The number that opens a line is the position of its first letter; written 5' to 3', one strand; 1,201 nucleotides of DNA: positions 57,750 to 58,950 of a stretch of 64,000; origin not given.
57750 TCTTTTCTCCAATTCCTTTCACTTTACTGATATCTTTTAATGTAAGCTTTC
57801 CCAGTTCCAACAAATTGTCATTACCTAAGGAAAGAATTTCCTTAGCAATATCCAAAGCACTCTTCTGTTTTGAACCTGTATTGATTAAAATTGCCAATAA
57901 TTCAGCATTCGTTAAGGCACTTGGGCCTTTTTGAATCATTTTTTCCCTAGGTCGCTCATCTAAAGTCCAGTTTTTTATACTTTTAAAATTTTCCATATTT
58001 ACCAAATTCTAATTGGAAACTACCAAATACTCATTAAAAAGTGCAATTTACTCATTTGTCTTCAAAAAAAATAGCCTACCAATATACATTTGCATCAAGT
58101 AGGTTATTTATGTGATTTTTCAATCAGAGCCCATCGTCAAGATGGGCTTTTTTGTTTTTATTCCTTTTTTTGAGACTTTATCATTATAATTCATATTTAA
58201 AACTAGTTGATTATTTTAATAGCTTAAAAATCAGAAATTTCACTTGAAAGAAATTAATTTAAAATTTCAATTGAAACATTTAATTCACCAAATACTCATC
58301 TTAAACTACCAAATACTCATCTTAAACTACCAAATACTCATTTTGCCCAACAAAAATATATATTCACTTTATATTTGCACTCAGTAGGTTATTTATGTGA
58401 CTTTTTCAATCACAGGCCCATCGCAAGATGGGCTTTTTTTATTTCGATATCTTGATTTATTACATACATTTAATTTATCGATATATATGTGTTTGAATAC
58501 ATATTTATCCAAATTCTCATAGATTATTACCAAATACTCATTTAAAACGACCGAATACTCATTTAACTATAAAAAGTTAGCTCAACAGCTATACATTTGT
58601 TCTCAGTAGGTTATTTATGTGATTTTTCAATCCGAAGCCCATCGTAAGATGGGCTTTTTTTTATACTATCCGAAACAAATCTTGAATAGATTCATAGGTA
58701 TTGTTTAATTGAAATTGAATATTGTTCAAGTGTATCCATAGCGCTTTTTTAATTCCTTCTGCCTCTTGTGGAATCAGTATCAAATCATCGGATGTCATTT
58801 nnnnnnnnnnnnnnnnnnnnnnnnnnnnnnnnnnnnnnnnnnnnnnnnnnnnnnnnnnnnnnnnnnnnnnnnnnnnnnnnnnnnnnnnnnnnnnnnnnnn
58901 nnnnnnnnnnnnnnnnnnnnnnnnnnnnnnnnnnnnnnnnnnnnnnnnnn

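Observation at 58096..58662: Three tandem paralogous small RNA genes of about 58 nt between radC and a NUDIX gene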

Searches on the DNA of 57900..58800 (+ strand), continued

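Call 59: search_with_rna_model(model_id=R1, sources=[L001, L004, L007, L012, L015, L016, L018, L020, L023, L024, L025, L026, L027, L028, L030, L031, L033, L034, L037, L039, L044, L048, L050, L051, L053, L055, L056, L060, L061, L062, L064, L065, L074, L077, L078, L079, L084, L087, L088, L091, L093, L094, L095, L098, L099, L101, L103, L104, L105, L106, L107, L108, L131, L216], max_evalue=1)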
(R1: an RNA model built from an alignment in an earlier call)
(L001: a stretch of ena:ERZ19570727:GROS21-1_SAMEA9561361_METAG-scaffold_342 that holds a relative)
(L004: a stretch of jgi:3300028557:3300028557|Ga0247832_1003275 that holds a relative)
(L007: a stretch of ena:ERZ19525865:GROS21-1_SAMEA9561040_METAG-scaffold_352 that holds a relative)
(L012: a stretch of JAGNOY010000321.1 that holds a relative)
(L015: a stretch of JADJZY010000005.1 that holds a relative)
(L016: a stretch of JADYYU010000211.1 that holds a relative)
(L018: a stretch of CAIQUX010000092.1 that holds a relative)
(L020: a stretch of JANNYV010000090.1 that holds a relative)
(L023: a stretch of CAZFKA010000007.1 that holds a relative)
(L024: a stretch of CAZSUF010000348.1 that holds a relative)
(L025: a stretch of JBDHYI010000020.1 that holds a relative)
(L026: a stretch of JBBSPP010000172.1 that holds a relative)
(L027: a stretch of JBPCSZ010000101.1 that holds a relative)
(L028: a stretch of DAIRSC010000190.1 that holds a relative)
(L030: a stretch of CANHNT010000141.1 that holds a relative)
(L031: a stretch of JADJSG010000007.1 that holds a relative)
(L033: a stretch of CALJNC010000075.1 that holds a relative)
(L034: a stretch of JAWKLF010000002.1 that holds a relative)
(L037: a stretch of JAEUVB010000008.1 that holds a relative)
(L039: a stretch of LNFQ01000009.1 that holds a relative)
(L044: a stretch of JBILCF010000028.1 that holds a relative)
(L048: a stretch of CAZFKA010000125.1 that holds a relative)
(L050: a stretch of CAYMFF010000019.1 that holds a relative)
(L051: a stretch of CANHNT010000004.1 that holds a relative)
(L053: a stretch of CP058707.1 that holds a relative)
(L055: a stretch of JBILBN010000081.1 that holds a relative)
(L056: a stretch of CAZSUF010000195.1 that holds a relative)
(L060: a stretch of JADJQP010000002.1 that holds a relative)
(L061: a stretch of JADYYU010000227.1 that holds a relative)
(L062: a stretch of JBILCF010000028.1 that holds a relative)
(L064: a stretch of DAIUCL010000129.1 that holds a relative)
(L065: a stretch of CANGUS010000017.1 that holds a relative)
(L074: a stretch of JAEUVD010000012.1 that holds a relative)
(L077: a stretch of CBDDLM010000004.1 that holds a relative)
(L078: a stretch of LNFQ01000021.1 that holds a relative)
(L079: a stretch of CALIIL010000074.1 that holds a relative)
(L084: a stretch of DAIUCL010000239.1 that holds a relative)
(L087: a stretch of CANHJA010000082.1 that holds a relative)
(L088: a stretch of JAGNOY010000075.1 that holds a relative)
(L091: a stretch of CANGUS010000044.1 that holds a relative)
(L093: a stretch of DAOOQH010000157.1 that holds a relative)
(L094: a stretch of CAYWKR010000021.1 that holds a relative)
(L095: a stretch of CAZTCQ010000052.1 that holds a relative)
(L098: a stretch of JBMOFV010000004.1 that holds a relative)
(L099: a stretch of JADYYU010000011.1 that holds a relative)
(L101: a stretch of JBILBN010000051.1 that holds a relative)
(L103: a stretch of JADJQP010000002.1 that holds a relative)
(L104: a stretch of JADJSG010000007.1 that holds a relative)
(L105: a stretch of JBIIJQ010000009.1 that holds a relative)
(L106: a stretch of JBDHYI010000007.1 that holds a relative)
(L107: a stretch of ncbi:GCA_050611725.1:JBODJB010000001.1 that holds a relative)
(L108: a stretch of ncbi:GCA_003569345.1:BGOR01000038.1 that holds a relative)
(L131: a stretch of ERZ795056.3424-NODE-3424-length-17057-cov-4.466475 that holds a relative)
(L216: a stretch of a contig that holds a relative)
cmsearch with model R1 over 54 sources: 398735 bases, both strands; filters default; matches with E-value up to 1: 88.
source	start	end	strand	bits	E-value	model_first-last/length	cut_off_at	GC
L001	10817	10873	-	79.8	2.6e-16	1-57/57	no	0.37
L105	4757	4813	-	79.8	2.6e-16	1-57/57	no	0.37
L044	298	354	-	79.8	2.6e-16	1-57/57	no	0.37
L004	7387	7444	-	79.7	2.8e-16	1-57/57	no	0.36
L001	11477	11533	-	79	4.1e-16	1-57/57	no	0.39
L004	7195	7251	-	78.9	4.4e-16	1-57/57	no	0.37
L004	7591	7647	-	78.9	4.4e-16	1-57/57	no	0.37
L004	7792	7849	-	78.9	4.4e-16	1-57/57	no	0.38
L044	488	544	-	78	7.3e-16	1-57/57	no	0.35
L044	677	733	-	77.7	8.4e-16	1-57/57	no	0.35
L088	5832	5887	+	77.3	1e-15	1-57/57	no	0.34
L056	1202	1257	-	77.1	1.2e-15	1-57/57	no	0.36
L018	4731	4786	+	76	2.2e-15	1-57/57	no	0.36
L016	4620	4677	+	75.1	3.7e-15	1-57/57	no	0.34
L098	1943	1999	-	74.8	4.3e-15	1-57/57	no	0.37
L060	3733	3790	+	74.5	5.1e-15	1-57/57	no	0.36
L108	4056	4112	-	74.3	5.9e-15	1-57/57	no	0.42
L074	2669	2724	-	74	6.8e-15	1-57/57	no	0.29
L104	918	975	-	73.6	8.5e-15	1-57/57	no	0.36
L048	2943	2997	+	73.5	9e-15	1-57/57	no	0.36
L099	768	822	-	73.4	9.5e-15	1-57/57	no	0.35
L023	3614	3671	-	73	1.2e-14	1-57/57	no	0.36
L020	2682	2737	+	72.7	1.5e-14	1-57/57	no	0.38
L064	163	221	+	72.6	1.5e-14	1-57/57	no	0.32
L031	5694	5752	+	72.6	1.5e-14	1-57/57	no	0.39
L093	2829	2884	+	72.3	1.8e-14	1-57/57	no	0.38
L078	1269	1323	-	71.7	2.5e-14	1-57/57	no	0.35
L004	6997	7053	-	71.6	2.7e-14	1-57/57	no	0.33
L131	5095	5152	-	71.5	2.8e-14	1-57/57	no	0.36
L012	1431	1488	-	71.5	2.8e-14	1-57/57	no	0.33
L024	16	73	+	71.3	3.2e-14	1-57/57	no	0.29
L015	4470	4526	+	70.7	4.3e-14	1-57/57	no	0.39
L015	4796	4851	+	70.4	5.1e-14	1-57/57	no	0.38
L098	1619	1674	-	70.4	5.1e-14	1-57/57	no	0.38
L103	3616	3670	+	69.6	8e-14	1-57/57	no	0.35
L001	11256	11311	-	69.6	8.4e-14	1-57/57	no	0.36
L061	4149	4207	+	69.5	8.8e-14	1-57/57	no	0.39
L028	4593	4649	+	69.4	8.9e-14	1-57/57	no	0.37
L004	6803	6859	-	69.3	9.7e-14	1-57/57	no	0.32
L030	4406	4461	-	69.3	9.7e-14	1-57/57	no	0.29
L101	1731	1786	-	69.3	9.7e-14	1-57/57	no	0.29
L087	5640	5695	-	69.2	1e-13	1-57/57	no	0.32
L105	4977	5032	-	68.7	1.3e-13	1-57/57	no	0.38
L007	6608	6664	-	68.7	1.4e-13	1-57/57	no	0.28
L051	1148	1204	+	68.7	1.4e-13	1-57/57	no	0.28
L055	7753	7809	-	68.7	1.4e-13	1-57/57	no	0.28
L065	6763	6819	-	68.7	1.4e-13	1-57/57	no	0.28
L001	10604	10659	-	68.6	1.4e-13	1-57/57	no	0.36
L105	4542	4597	-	68.6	1.4e-13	1-57/57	no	0.36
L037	3100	3158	-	67.4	2.8e-13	1-57/57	no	0.37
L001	11036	11090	-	67.3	3e-13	1-57/57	no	0.36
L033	3000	3057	-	67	3.6e-13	1-57/57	no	0.36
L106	5919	5975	-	66.7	4.2e-13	1-57/57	no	0.37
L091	993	1048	-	66.4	4.9e-13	1-57/57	no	0.32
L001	11763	11818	-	66.3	5.2e-13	1-57/57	no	0.36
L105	5484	5539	-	66.2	5.5e-13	1-57/57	no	0.34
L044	98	153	-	66.1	5.8e-13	1-57/57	no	0.34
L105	5199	5254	-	66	6.2e-13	1-57/57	no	0.39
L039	4547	4602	-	65.9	6.5e-13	1-57/57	no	0.36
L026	2482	2537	+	65.9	6.6e-13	1-57/57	no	0.34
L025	3165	3219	-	65.6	8e-13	1-57/57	no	0.38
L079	5115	5173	+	65.4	9e-13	1-57/57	no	0.36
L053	6223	6279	+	65.3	9.3e-13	1-57/57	no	0.39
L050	6249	6309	-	65.1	1.1e-12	1-57/57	no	0.31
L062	7902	7959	-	64.8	1.2e-12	1-57/57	no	0.31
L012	1184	1239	-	64.6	1.4e-12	1-57/57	no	0.29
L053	6549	6605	+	64.3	1.6e-12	1-57/57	no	0.43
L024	471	526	+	64.2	1.7e-12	1-57/57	no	0.3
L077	1756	1815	-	63.8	2.2e-12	1-57/57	no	0.33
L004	6606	6664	-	63.7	2.3e-12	1-57/57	no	0.34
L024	240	296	+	63.5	2.5e-12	1-57/57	no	0.33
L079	5322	5376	+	63.3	2.9e-12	1-57/57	no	0.35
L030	4049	4105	-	62.8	3.7e-12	1-57/57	no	0.37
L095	1294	1358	+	62.5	4.5e-12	1-57/57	no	0.28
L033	2764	2823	-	62.1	5.5e-12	1-57/57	no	0.33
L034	1355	1409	-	60.5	1.4e-11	1-57/57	no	0.27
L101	1328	1384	-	58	5.8e-11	1-57/57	no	0.35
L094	795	852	-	56.3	1.5e-10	1-57/57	no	0.43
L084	1598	1648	+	54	5.4e-10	1-57/57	no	0.35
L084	1731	1781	+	54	5.4e-10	1-57/57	no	0.35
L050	6101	6131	-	41.6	6.1e-07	1-57/57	no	0.23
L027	3633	3682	-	39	2.6e-06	1-57/57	no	0.42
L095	1328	1371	-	23.5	0.016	1-57/57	no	0.3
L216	1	15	-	22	0.039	1-15/57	3'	0.27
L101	1461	1530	-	19.5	0.16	1-57/57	no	0.23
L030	3824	3883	-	17.9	0.39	1-57/57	no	0.23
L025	623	666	+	17.6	0.45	1-57/57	no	0.27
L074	4632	4711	+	17.5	0.49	1-57/57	no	0.38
